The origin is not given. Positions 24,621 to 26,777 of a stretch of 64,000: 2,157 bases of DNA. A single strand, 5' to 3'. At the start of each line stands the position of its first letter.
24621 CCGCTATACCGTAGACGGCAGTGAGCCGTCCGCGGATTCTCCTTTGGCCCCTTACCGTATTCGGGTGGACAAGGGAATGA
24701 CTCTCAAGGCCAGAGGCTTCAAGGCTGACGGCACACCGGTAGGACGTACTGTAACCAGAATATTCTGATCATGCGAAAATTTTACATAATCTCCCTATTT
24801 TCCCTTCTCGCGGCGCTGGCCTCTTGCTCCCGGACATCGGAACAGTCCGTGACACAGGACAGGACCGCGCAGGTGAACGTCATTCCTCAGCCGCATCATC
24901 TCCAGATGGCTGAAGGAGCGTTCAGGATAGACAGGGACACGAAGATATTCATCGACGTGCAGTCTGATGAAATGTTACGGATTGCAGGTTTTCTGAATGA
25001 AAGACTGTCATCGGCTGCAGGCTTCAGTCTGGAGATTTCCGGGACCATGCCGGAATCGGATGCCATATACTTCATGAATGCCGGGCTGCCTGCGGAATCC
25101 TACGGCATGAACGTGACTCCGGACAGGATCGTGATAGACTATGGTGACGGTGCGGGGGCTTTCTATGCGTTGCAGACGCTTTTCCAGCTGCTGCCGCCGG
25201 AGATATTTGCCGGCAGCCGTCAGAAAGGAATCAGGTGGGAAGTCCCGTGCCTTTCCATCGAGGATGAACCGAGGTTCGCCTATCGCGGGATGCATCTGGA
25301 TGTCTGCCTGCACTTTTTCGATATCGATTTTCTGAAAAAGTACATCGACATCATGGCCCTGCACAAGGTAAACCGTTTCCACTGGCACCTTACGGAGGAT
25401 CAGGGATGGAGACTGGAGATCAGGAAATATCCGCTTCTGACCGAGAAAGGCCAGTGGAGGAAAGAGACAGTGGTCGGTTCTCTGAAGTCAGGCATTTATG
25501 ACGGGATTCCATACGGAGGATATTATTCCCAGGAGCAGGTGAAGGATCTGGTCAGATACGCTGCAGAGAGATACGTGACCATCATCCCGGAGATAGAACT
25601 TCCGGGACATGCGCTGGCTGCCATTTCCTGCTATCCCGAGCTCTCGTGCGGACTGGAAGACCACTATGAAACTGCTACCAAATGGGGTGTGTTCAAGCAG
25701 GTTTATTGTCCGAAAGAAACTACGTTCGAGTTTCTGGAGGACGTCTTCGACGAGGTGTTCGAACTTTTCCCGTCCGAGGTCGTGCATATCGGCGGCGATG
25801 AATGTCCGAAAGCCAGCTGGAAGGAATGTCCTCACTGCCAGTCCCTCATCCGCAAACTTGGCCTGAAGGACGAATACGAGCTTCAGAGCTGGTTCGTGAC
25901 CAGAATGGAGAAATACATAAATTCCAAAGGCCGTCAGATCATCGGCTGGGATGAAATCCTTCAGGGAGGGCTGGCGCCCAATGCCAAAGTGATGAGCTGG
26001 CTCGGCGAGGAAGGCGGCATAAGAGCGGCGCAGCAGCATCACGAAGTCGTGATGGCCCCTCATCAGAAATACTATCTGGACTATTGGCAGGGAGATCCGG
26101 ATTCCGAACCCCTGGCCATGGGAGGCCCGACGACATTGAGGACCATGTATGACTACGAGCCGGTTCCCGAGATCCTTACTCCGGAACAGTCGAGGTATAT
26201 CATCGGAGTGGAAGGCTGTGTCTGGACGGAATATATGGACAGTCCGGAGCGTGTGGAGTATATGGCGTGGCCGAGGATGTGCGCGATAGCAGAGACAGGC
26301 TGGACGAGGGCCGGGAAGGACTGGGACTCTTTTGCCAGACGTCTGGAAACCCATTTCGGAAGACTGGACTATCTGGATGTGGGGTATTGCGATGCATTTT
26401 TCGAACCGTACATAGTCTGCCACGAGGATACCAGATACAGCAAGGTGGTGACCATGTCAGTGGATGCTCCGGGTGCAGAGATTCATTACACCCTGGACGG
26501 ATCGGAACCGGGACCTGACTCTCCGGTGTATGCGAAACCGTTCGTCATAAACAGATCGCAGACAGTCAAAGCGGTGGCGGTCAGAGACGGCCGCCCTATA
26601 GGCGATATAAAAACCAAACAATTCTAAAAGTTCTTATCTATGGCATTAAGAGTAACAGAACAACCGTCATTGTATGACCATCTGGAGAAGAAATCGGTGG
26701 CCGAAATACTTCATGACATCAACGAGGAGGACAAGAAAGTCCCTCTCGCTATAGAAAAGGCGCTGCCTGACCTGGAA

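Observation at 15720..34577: DeoR-linked SusC/SusD locus containing MurQ, a MurK-like kinase and a MurT-like permease: candidate peptidoglycan/muropeptide utilisation locus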

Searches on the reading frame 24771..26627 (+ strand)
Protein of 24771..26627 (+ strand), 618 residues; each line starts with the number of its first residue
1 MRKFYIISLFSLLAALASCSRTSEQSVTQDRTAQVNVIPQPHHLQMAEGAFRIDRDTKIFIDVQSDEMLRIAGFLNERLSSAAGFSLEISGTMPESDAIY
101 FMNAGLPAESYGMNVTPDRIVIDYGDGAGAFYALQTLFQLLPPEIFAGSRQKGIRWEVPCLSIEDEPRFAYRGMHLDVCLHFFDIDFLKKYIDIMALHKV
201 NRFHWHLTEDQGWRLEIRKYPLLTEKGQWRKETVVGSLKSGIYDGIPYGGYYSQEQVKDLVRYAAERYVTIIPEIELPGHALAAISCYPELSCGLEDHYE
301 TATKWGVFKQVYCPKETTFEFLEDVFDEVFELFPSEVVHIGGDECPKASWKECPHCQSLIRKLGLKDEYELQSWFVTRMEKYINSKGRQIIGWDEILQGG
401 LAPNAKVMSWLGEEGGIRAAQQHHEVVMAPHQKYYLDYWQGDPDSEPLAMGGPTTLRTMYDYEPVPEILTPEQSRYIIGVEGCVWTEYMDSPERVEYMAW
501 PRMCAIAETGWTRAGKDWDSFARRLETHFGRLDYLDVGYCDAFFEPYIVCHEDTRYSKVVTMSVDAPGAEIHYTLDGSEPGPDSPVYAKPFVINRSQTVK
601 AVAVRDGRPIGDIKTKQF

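Call 3: search_protein_families(library=pfam, proteins=[window:24771-26627:+])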
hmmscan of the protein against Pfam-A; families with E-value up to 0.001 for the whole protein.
window:24771-26627:+ (618 aa): 4 families
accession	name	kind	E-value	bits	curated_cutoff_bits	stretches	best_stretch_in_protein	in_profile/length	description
PF00728.28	Glyco_hydro_20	-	9.1e-120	400.6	22.3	1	169-513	1-347/348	Glycosyl hydrolase family 20, catalytic domain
PF02838.20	Glyco_hydro_20b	-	1.9e-22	80.7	26.1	1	35-165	2-123/124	Glycosyl hydrolase family 20, domain 2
PF13287.12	Fn3_assoc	-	5.2e-17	62.1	23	1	560-618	1-59/59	Fn3 associated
PF13290.12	CHB_HEX_C_1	-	2.3e-15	56.7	22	1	557-611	9-63/67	Chitobiase/beta-hexosaminidase C-terminal domain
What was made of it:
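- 24771..26627 (+): GH20 'type B' lipoprotein (GH20b). Catalytic D-E intact, but the conserved -1 subsite Arg is replaced by Leu (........). Glyco_hydro_20 9.1e-120 (call 3).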

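Call 4: search_protein_families(library=ncbifam, proteins=[window:24771-26627:+])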
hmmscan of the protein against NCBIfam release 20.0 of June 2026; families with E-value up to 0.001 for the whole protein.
window:24771-26627:+ (618 aa): 1 family
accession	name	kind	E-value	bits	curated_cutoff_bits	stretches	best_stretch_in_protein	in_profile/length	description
NF041654.1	GlcNAcase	equivalog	7.5e-06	24.7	1000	1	31-143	15-129/732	beta-N-acetylglucosaminidase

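Call 40: search_solved_structures(query=window:24771-26627:+, max_evalue=1e-30)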
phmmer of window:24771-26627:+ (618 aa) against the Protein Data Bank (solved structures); distinct sequences matched with E-value up to 1e-30: 33.
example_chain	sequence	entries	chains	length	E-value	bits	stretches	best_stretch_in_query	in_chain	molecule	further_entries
6q63_A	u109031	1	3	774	2.8e-155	521.1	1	25-606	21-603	Beta-hexosaminidase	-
3rcn_A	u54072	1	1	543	6.4e-130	437.4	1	36-539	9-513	Beta-N-acetylhexosaminidase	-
7dup_A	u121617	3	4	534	2e-113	382.9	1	34-526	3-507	Beta-N-acetylhexosaminidase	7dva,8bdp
7dvb_A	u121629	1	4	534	9.2e-113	380.7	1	34-526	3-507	Beta-N-acetylhexosaminidase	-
7cbn_A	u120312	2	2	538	3.4e-111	375.5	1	95-539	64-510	Beta-N-acetylhexosaminidase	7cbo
8pxu_A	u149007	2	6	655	1.2e-98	334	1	34-539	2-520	Beta-N-acetylhexosaminidase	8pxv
6ezr_A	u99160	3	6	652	1.2e-98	334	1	31-540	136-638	Beta-N-acetylglucosaminidase Nag2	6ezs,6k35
8pxt_A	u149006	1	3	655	7.5e-98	331.4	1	34-539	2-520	Beta-N-acetylhexosaminidase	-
6ezt_A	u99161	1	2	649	1.5e-97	330.4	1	31-540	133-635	Beta-N-acetylglucosaminidase Nag2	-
8bbl_A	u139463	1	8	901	4.3e-84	286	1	97-539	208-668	Beta-N-acetylhexosaminidase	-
3gh4_A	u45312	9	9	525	7.6e-80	271.9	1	30-535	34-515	beta-hexosaminidase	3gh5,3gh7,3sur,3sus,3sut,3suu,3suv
4pys_A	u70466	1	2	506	8.9e-79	268.4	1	34-522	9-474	beta-N-acetylhexosaminidase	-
6je8_A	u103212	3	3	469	3.8e-72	246.5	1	106-528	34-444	Beta-N-acetylhexosaminidase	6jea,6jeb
1hp4_A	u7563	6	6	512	4.8e-72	246.2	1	35-527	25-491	BETA-N-ACETYLHEXOSAMINIDASE | B-N-acetylhexosaminidase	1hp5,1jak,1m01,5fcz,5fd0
1m04_A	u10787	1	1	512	1.9e-71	244.2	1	35-527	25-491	Beta-N-acetylhexosaminidase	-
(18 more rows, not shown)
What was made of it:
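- GH20b's closest solved relative is a generic Bacteroides hexosaminidase (6Q63, call 40).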

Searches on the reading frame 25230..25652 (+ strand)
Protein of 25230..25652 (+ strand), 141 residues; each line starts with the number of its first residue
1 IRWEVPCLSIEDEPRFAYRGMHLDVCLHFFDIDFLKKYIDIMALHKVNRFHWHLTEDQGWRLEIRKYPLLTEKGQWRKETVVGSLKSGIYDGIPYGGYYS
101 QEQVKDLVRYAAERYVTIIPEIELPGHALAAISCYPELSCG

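Call 72: search_solved_structures(query=window:25230-25652:+, max_evalue=1e-10, show_alignments=5)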
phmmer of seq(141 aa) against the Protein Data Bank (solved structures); distinct sequences matched with E-value up to 1e-10: 41.
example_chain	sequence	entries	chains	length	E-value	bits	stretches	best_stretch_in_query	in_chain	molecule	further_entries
6q63_A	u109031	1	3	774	3e-58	199.2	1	5-140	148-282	Beta-hexosaminidase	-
3rcn_A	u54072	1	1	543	2.9e-53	183.1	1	3-141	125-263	Beta-N-acetylhexosaminidase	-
7dup_A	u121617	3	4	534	8.9e-49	168.5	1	2-138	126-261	Beta-N-acetylhexosaminidase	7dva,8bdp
7dvb_A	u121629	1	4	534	8.9e-49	168.5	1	2-138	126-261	Beta-N-acetylhexosaminidase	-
8pxu_A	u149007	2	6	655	4.5e-44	153.2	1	2-139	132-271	Beta-N-acetylhexosaminidase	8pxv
8pxt_A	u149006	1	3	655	4.8e-44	153.1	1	2-139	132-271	Beta-N-acetylhexosaminidase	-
7cbn_A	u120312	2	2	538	1.8e-43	151.3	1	5-138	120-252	Beta-N-acetylhexosaminidase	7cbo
8bbl_A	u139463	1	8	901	1.6e-39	138.4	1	5-140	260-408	Beta-N-acetylhexosaminidase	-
6ezt_A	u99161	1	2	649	7.2e-39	136.3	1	4-138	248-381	Beta-N-acetylglucosaminidase Nag2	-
6ezr_A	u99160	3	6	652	7.2e-39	136.3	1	4-138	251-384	Beta-N-acetylglucosaminidase Nag2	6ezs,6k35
3gh4_A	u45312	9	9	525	4.3e-38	133.8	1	1-139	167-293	beta-hexosaminidase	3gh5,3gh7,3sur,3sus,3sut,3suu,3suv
4pys_A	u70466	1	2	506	2.9e-33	118.1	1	6-140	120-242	beta-N-acetylhexosaminidase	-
1hp4_A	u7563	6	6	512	5.7e-32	113.9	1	3-140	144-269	BETA-N-ACETYLHEXOSAMINIDASE | B-N-acetylhexosaminidase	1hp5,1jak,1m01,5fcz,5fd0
1m04_A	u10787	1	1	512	5.7e-32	113.9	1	3-140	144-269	Beta-N-acetylhexosaminidase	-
1m03_A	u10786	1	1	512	5.7e-32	113.9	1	3-140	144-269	Beta-N-acetylhexosaminidase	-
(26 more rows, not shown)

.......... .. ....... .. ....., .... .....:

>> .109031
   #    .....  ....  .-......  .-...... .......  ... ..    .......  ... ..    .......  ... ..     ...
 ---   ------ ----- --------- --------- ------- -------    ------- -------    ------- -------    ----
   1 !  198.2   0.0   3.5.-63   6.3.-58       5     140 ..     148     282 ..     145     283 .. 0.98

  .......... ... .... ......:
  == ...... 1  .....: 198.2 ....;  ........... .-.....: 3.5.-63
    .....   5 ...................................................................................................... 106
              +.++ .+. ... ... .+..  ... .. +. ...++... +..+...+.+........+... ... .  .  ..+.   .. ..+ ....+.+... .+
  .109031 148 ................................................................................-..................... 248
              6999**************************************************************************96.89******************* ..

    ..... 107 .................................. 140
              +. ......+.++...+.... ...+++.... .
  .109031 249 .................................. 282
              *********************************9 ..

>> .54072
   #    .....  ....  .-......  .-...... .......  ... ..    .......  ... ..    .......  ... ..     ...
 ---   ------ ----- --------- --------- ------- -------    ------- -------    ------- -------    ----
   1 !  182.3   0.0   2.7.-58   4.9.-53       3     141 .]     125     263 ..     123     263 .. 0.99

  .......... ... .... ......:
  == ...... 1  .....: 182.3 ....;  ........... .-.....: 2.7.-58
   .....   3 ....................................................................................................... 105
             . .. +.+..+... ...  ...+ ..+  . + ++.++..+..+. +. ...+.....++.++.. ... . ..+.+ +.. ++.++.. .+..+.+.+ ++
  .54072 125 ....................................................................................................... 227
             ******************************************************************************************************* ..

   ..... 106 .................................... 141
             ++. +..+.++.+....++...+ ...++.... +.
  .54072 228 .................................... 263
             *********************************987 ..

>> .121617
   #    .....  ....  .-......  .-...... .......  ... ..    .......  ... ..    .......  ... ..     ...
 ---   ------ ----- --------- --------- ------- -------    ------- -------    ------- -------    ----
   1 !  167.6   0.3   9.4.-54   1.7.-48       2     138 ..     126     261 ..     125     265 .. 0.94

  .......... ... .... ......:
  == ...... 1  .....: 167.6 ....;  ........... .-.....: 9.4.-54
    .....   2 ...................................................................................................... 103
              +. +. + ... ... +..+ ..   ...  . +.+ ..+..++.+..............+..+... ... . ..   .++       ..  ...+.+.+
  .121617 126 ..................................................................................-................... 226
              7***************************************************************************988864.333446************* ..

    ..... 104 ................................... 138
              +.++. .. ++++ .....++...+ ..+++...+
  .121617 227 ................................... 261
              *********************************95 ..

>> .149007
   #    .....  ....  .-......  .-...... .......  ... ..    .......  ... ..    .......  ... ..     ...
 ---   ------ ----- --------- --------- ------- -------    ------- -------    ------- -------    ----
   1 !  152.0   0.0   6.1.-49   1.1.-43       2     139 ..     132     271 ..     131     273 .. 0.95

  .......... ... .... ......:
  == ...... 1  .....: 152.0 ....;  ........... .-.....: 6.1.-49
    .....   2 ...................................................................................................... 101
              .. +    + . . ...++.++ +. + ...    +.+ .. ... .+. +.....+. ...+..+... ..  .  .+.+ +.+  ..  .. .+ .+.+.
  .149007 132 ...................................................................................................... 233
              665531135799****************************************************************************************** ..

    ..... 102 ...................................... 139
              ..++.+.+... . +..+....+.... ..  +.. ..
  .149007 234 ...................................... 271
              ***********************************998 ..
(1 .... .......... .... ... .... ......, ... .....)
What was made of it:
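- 24771..26627 (+): The closest solved GH20s all have Arg (call 72).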
